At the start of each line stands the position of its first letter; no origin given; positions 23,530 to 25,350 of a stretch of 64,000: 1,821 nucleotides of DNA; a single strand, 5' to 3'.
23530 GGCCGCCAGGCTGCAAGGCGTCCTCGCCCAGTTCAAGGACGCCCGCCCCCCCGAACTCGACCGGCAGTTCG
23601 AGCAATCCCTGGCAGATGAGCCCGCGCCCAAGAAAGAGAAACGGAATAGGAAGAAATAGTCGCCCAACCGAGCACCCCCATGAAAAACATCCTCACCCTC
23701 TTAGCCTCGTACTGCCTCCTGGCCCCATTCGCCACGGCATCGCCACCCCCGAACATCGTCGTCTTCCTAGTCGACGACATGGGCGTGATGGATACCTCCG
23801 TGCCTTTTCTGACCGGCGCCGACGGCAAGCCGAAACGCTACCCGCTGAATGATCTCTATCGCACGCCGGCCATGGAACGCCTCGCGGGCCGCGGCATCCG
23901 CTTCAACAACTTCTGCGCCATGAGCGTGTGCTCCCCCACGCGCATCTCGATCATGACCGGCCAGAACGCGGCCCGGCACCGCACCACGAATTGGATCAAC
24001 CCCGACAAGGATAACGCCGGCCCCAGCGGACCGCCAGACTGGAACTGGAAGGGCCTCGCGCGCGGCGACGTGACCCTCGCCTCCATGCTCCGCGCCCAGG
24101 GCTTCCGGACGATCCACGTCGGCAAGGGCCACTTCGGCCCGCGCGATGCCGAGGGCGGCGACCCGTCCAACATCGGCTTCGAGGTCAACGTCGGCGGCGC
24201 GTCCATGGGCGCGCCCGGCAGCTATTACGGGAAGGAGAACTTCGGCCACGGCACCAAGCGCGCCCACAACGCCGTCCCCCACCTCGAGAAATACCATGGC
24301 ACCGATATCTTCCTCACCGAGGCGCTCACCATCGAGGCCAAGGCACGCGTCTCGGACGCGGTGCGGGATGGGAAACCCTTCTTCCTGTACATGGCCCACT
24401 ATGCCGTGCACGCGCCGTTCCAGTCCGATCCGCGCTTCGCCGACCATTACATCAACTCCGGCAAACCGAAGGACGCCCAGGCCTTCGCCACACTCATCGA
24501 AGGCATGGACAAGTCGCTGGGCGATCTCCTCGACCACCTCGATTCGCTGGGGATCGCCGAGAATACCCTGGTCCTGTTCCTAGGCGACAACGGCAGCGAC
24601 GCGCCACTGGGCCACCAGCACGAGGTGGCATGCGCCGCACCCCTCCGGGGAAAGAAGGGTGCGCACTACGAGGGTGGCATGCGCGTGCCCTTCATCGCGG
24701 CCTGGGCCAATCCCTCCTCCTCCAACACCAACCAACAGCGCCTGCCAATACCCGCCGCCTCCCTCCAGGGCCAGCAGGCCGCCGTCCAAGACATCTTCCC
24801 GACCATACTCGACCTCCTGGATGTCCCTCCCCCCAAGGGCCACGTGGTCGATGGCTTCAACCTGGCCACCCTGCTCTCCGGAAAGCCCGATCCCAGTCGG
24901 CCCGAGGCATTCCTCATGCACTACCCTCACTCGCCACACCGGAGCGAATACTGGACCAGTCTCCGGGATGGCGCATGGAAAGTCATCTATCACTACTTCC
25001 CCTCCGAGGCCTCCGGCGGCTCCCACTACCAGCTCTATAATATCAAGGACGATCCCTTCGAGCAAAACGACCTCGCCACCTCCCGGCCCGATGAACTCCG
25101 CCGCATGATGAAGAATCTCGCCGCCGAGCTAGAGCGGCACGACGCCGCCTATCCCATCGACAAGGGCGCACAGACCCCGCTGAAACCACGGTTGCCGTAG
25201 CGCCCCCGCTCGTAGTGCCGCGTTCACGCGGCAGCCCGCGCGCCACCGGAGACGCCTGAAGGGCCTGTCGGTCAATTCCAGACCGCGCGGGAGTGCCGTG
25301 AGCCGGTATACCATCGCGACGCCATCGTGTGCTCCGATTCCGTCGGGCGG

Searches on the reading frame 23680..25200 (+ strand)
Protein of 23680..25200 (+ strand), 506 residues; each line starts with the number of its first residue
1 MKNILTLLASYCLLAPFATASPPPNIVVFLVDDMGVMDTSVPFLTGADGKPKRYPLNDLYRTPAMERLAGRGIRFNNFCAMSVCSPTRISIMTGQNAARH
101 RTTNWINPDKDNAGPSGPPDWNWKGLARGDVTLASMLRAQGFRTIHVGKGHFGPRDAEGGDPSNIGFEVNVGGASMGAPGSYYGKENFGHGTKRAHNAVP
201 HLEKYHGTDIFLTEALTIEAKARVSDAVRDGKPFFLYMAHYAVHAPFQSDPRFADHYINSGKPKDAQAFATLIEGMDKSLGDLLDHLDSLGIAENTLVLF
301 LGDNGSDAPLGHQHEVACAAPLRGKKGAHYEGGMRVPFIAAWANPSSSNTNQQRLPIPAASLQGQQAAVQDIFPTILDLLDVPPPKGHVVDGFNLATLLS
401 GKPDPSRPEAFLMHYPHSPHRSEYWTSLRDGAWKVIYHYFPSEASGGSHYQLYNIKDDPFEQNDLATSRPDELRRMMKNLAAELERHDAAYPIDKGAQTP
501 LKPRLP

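Call 37: find_encoding_contigs(protein=window:23680-25200:+, flank=3000, max_places=8)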
Protein window:23680-25200:+ (506 aa): 5 contigs read that carry it; 5 places shown.
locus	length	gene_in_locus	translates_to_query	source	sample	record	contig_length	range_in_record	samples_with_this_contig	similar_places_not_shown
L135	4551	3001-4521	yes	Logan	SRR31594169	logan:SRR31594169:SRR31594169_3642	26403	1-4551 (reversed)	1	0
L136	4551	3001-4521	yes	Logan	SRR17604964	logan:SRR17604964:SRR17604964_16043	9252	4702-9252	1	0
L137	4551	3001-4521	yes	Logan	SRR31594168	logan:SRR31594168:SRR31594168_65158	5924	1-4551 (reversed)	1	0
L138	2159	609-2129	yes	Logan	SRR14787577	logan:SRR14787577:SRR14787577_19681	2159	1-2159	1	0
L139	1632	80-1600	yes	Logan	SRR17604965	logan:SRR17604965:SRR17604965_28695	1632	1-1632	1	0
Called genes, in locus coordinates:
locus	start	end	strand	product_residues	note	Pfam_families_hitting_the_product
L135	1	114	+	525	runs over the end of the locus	PF00884:Sulfatase, PF01663:Phosphodiest, PF01676:Metalloenzyme (weak), PF02995:DUF229 (weak), PF16347:SGSH_C (weak)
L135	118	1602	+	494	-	PF00884:Sulfatase, PF16347:SGSH_C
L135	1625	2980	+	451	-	PF00884:Sulfatase, PF16347:SGSH_C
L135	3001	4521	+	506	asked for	PF00884:Sulfatase, PF01663:Phosphodiest (weak), PF16347:SGSH_C (weak)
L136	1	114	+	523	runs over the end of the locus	PF00884:Sulfatase, PF01663:Phosphodiest, PF01676:Metalloenzyme (weak), PF16347:SGSH_C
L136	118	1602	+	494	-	PF00884:Sulfatase, PF16347:SGSH_C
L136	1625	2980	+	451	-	PF00884:Sulfatase, PF16347:SGSH_C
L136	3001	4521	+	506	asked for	PF00884:Sulfatase, PF01663:Phosphodiest (weak), PF16347:SGSH_C (weak)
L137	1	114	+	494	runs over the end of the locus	?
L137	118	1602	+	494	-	PF00884:Sulfatase, PF16347:SGSH_C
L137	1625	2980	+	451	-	PF00884:Sulfatase, PF16347:SGSH_C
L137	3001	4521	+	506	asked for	PF00884:Sulfatase, PF01663:Phosphodiest (weak), PF16347:SGSH_C (weak)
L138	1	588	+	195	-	?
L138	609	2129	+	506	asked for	PF00884:Sulfatase, PF01663:Phosphodiest (weak), PF16347:SGSH_C (weak)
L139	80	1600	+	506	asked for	PF00884:Sulfatase, PF01663:Phosphodiest (weak), PF16347:SGSH_C (weak)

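Call 44: find_homologous_proteins(query=window:23680-25200:+, max_evalue=1e-100)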
Query window:23680-25200:+ (506 aa): 5036 proteins with E <= 1e-100 among 8000 candidates; the best 120 are listed.
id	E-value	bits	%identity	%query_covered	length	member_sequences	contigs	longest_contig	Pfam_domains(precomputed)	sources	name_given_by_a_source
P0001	0.0e+0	1156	97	100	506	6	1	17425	PF01663.28,PF16347.11,PF00884.29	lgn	-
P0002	8.5e-289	976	81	100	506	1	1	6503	PF01663.28,PF00884.29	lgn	-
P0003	4.0e-287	971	80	100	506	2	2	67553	PF01663.28,PF00884.29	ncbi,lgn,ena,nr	ncbi:MAG TPA: sulfatase-like hydrolase/transferase [Verrucomicrobiae bacterium]|nr:sulfatase-like hy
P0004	7.9e-280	947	78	100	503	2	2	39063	PF01663.28,PF00884.29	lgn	-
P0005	2.5e-278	942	81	96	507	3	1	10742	PF01663.28,PF16347.11,PF00884.29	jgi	-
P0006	8.8e-272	920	76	100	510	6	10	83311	PF01663.28,PF16347.11,PF00884.29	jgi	jgi:arylsulfatase A-like enzyme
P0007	8.6e-270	914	77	98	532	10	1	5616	PF01663.28,PF16347.11,PF00884.29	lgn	-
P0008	2.4e-268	909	77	96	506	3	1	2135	PF01663.28,PF16347.11,PF00884.29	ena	-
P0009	8.7e-267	904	76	100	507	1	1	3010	PF01663.28,PF16347.11,PF00884.29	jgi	jgi:arylsulfatase A-like enzyme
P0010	1.4e-266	903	77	96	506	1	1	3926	PF01663.28,PF16347.11,PF00884.29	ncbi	-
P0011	2.7e-266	902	75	100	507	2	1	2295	PF01663.28,PF16347.11,PF00884.29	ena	-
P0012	4.4e-264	895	74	100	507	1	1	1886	PF01663.28,PF16347.11,PF00884.29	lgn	-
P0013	4.6e-264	895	76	97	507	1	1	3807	PF01663.28,PF16347.11,PF00884.29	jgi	-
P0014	9.8e-264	894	76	99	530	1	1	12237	PF01663.28,PF16347.11,PF00884.29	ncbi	-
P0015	1.0e-263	894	74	100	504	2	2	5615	PF01663.28,PF16347.11,PF00884.29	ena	-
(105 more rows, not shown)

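Call 45: find_encoding_contigs(protein=P0001, flank=4000, max_places=3)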
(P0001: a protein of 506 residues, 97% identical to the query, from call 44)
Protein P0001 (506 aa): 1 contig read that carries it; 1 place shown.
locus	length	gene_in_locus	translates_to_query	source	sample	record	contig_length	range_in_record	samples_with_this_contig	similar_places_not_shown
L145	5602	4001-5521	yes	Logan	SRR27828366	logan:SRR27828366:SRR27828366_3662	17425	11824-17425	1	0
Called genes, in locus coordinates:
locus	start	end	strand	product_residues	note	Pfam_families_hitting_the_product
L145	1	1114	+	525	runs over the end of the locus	PF00884:Sulfatase, PF01663:Phosphodiest, PF01676:Metalloenzyme (weak), PF16347:SGSH_C (weak)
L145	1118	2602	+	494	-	PF00884:Sulfatase, PF16347:SGSH_C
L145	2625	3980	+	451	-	PF00884:Sulfatase, PF16347:SGSH_C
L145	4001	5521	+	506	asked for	PF00884:Sulfatase, PF01663:Phosphodiest (weak), PF16347:SGSH_C (weak)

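Call 46: find_encoding_contigs(protein=P0003, flank=4000, max_places=3)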
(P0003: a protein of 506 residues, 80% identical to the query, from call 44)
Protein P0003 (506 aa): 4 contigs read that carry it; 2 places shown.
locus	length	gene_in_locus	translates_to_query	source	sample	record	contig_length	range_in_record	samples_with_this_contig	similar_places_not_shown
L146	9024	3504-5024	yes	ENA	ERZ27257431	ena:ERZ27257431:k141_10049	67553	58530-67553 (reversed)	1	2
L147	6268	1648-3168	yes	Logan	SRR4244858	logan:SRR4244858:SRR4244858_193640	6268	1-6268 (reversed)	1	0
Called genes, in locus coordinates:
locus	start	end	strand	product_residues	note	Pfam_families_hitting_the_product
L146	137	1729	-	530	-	PF00144:Beta-lactamase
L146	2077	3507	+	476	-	PF00884:Sulfatase, PF01663:Phosphodiest, PF16347:SGSH_C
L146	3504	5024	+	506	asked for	PF00884:Sulfatase, PF01663:Phosphodiest (weak)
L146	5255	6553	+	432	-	PF01011:PQQ (faint), PF13360:PQQ_2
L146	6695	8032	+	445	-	-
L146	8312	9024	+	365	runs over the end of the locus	PF00251:Glyco_hydro_32N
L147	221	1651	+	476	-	PF00884:Sulfatase, PF01663:Phosphodiest, PF16347:SGSH_C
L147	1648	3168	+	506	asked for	PF00884:Sulfatase, PF01663:Phosphodiest (weak)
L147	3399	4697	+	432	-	PF01011:PQQ (faint), PF13360:PQQ_2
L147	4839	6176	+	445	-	-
